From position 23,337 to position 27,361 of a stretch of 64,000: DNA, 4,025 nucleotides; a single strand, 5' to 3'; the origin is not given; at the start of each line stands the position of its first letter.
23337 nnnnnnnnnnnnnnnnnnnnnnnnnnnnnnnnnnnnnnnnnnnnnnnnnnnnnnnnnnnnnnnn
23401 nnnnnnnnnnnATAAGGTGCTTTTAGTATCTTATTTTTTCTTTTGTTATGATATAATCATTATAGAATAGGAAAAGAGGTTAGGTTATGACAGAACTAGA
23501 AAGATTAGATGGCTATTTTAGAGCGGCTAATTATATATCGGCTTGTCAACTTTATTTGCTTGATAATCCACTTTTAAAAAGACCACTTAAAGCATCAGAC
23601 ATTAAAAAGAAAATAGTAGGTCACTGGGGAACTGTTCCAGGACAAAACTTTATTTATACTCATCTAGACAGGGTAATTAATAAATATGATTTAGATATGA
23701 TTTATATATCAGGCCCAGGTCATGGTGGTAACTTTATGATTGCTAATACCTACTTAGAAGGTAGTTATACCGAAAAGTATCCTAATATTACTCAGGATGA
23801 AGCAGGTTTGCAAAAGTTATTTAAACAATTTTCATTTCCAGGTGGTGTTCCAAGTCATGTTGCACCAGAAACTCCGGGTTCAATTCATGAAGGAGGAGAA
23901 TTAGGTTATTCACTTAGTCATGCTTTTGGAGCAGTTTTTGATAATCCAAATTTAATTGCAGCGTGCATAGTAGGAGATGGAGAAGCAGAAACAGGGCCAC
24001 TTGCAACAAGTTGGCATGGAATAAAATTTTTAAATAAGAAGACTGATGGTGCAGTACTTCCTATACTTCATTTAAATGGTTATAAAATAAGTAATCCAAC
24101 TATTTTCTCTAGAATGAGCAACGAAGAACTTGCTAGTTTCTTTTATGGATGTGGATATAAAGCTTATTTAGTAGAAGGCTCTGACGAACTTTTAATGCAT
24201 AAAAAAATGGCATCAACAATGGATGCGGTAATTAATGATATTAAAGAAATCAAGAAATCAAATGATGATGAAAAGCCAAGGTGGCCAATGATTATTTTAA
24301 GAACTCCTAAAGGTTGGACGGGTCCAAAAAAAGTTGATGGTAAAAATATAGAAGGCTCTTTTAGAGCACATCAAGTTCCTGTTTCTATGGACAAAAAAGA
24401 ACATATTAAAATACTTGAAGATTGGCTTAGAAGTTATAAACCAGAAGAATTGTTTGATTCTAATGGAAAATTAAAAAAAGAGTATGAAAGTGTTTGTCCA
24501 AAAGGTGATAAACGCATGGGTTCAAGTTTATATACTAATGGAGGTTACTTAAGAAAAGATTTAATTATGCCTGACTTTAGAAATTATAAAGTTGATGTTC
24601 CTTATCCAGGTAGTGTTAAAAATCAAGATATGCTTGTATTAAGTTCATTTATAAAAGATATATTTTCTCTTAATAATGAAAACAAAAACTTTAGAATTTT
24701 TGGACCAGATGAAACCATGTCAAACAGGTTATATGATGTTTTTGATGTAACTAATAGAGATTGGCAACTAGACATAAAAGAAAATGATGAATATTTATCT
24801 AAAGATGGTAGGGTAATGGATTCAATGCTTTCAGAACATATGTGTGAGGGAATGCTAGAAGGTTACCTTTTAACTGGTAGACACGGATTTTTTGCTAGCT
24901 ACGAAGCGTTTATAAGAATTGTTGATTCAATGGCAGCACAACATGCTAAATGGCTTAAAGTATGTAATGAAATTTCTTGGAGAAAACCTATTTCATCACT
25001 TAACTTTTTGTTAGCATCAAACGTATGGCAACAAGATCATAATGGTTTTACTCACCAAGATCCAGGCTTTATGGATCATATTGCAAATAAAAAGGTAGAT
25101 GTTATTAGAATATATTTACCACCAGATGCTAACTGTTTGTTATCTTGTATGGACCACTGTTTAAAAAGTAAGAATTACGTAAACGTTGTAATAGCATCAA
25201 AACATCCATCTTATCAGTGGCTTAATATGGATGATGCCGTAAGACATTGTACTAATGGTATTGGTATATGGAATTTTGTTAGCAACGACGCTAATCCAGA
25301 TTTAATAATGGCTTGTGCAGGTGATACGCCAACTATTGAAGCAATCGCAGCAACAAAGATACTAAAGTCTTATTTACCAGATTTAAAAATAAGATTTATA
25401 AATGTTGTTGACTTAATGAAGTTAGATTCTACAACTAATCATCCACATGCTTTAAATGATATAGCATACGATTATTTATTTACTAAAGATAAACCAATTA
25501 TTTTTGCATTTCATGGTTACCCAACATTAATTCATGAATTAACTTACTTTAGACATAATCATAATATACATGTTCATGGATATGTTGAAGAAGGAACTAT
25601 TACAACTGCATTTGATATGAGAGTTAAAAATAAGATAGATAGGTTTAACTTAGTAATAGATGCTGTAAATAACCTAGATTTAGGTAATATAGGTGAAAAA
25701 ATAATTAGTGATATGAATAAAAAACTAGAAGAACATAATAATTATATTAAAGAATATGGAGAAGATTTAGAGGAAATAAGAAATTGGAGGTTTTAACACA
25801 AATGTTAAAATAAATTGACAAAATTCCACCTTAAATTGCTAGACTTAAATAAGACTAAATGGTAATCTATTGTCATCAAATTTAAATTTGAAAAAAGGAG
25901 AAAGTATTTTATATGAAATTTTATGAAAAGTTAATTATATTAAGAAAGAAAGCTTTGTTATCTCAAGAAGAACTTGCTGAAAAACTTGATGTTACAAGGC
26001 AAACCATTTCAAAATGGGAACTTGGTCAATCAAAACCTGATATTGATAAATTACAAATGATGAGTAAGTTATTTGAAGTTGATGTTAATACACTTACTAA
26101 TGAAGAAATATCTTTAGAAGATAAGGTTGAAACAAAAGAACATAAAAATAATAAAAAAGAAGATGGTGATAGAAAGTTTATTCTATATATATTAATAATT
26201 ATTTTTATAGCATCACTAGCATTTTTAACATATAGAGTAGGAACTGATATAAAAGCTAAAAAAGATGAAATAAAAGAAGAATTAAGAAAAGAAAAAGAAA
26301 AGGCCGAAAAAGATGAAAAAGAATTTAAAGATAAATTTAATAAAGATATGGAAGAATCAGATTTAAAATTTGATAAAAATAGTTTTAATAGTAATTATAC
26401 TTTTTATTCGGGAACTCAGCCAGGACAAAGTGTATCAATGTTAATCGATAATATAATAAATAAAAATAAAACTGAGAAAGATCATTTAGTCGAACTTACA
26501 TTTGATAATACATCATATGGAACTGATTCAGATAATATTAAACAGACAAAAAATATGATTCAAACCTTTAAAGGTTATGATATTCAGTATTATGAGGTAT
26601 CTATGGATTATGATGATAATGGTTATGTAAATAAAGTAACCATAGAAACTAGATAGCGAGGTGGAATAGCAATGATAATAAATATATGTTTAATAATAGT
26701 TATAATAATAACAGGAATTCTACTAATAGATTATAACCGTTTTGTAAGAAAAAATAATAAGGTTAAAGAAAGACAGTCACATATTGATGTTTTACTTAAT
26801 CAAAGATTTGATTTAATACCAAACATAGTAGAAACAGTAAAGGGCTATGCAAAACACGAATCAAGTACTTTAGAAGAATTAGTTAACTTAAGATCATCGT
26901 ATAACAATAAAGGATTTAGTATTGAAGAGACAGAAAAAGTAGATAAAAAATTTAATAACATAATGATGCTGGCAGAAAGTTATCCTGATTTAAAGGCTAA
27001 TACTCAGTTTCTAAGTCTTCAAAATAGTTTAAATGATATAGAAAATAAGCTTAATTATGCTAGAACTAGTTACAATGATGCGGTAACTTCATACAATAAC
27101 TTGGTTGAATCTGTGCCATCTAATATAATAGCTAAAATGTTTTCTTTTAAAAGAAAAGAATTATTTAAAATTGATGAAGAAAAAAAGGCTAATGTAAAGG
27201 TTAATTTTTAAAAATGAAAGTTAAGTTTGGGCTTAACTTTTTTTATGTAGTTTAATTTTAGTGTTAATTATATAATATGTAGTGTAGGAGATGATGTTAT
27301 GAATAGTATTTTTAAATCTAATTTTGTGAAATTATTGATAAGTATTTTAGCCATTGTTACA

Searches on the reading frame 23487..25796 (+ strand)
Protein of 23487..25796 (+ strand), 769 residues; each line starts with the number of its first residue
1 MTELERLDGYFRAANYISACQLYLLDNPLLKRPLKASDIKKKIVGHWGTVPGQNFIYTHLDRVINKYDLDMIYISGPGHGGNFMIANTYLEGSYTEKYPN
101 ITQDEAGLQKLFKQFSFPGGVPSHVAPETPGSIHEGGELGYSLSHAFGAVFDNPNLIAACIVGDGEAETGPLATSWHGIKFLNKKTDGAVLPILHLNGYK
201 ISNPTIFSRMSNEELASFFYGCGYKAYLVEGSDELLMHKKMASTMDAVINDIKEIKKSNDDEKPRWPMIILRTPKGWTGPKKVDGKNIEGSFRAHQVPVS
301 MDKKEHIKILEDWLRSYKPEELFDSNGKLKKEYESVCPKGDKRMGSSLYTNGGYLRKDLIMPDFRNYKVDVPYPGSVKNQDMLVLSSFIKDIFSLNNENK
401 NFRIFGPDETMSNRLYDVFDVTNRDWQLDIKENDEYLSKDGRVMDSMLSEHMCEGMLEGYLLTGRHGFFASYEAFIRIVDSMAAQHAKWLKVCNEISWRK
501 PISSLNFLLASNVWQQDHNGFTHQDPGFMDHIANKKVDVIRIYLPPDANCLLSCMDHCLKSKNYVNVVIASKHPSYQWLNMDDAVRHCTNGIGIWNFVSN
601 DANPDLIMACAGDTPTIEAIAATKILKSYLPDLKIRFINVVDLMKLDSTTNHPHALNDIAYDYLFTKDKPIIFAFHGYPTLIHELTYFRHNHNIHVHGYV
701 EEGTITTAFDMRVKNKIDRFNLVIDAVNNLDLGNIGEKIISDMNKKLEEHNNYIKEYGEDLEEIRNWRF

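Call 17: find_encoding_contigs(protein=window:23487-25796:+, flank=10000, max_places=1)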
Protein window:23487-25796:+ (769 aa): no gene with exactly this product is on record in the collection.

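Call 61: search_protein_families(library=ncbifam, proteins=[window:23487-25796:+], max_evalue=0.00001)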
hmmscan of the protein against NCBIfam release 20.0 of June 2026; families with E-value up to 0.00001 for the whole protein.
window:23487-25796:+ (769 aa): 6 families
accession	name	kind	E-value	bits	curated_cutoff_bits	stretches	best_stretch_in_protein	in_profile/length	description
NF003619.0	PRK05261.1-4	subfamily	0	1278.7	962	1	2-769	17-794/799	phosphoketolase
NF003621.0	PRK05261.1-6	subfamily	0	1228.8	1295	1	2-768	13-790/801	phosphoketolase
NF003617.0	PRK05261.1-2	subfamily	0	1169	1143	1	2-769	18-795/797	phosphoketolase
NF003618.0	PRK05261.1-3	subfamily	0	1158.9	1199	1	4-768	11-784/789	phosphoketolase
NF003620.0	PRK05261.1-5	equivalog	2.2e-263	876.1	1518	1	3-769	21-803/825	phosphoketolase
NF003616.0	PRK05261.1-1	subfamily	1.3e-240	800.8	777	1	3-768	6-785/788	phosphoketolase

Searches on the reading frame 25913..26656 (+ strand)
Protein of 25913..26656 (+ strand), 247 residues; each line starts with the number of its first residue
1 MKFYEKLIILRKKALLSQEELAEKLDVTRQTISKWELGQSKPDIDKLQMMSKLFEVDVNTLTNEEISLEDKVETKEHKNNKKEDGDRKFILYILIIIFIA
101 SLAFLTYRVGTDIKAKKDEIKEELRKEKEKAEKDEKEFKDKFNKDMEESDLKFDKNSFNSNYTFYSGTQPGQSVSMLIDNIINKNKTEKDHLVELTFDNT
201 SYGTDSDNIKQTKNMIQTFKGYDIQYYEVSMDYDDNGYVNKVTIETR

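Call 61: search_protein_families(library=ncbifam, proteins=[window:25913-26656:+], max_evalue=0.00001)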
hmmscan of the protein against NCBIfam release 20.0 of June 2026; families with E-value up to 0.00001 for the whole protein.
window:25913-26656:+ (247 aa): 7 families
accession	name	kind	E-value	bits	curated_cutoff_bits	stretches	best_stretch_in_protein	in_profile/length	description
NF041951.1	phage_RstR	subfamily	6.7e-14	52.1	80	1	1-94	1-96/108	RstR family transcriptional repressor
NF052239.1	antitox_spr1629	equivalog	3.5e-08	32.9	335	1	5-133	5-131/377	spr1629 family repressor/antitoxin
NF047542.1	telomere_Tap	equivalog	2e-07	30.1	600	1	10-74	25-89/695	telomere-associated protein Tap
NF003162.0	PRK04140.1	equivalog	4.2e-06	26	263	1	7-88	131-208/317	transcriptional regulator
TIGR03830.1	CxxCG_CxxCG_HTH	subfamily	5.7e-06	26.1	61.8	1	9-51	72-114/127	type II TA system antitoxin MqsA family protein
NF047948.1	male_kill_WMK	equivalog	5.8e-06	26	300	1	17-71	177-229/300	WO male-killing family protein Wmk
TIGR03070.1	couple_hipB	subfamily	8.4e-06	25.7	71.65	0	10-47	10-47/58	type II toxin-antitoxin system Y4mF family antitoxin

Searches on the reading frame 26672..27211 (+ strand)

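Call 61: search_protein_families(library=ncbifam, proteins=[window:26672-27211:+], max_evalue=0.00001)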
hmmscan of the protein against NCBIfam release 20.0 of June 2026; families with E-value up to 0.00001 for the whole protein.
window:26672-27211:+ (179 aa): 1 family
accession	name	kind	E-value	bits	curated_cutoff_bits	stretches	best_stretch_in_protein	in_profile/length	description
NF040966.1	MamQ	equivalog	2.5e-23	82.7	250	2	63-175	81-197/221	magnetosome protein MamQ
